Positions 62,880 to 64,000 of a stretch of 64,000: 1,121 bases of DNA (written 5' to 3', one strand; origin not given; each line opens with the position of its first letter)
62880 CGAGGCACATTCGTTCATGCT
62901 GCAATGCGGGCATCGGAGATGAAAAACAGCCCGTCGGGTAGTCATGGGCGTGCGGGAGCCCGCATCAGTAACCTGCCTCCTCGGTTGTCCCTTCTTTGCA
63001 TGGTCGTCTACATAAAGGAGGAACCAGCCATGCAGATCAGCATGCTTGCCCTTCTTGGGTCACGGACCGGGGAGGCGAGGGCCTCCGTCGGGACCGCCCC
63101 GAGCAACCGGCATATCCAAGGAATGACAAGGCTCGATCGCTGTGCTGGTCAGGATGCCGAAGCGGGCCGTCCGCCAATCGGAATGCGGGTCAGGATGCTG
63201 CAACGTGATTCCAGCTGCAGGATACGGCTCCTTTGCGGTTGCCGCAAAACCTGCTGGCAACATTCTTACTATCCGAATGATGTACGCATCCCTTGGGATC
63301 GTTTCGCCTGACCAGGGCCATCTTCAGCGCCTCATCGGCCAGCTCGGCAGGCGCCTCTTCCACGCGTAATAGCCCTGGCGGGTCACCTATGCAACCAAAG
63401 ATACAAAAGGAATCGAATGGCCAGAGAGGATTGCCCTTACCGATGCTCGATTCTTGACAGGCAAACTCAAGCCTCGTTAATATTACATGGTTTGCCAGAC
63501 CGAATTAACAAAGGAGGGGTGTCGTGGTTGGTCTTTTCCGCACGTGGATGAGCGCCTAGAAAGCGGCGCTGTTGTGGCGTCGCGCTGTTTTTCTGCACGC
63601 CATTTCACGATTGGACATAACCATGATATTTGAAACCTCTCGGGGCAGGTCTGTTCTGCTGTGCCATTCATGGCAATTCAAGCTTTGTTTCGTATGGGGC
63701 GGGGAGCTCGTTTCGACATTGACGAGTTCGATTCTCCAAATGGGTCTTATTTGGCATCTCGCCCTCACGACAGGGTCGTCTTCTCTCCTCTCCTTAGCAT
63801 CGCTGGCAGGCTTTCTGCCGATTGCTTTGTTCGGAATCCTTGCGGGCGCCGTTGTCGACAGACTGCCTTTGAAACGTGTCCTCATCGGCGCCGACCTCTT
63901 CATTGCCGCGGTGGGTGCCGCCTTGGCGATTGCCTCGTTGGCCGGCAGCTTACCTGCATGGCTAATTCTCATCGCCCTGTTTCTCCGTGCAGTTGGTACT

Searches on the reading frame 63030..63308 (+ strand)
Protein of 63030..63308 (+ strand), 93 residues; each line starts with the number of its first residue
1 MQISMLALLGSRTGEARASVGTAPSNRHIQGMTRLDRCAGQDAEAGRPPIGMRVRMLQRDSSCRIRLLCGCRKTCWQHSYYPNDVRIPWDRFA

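Call 13: search_protein_families(library=pfam, proteins=[window:63030-63308:+], max_evalue=0.01)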
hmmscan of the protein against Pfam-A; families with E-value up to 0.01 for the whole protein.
window:63030-63308:+ (93 aa): 0 families

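Call 51: search_protein_families(library=ncbifam, proteins=[window:63030-63308:+], max_evalue=0.01)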
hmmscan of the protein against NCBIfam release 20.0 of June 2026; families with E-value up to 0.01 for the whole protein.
window:63030-63308:+ (93 aa): 0 families

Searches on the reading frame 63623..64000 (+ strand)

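Call 13: search_protein_families(library=pfam, proteins=[window:63623-64000:+], max_evalue=0.01)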
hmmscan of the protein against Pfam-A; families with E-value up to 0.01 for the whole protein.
window:63623-64000:+ (126 aa): 2 families
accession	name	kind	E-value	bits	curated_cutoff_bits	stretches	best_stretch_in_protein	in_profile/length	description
PF05977.19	MFS_3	-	1.3e-09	37.6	27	1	23-126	14-117/524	Transmembrane secretion effector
PF07690.21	MFS_1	-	9.3e-05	21.9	33.4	1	25-120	2-94/347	Major Facilitator Superfamily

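Call 51: search_protein_families(library=ncbifam, proteins=[window:63623-64000:+], max_evalue=0.01)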
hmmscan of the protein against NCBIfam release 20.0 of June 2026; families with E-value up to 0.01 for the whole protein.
window:63623-64000:+ (126 aa): 5 families
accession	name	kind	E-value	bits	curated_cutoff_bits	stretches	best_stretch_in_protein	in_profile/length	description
NF000245.1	macrolide_MefA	exception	2.6e-31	109.1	675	1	16-126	6-116/405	macrolide efflux MFS transporter Mef(A)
TIGR00900.1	2A0121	subfamily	2.9e-20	72.9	319.6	1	25-125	5-104/364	H+ Antiporter protein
NF000051.1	macrolide_MefB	exception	3e-15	56.1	800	1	16-125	6-116/409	macrolide efflux MFS transporter Mef(B)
NF000246.1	macrolide_MefC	exception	2.3e-14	53.3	870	1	17-125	6-114/407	macrolide efflux MFS transporter Mef(C)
NF000154.1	macrolide_MefEN2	exception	1.9e-12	47.2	800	1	16-105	3-92/401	macrolide efflux MFS transporter Mef(En2)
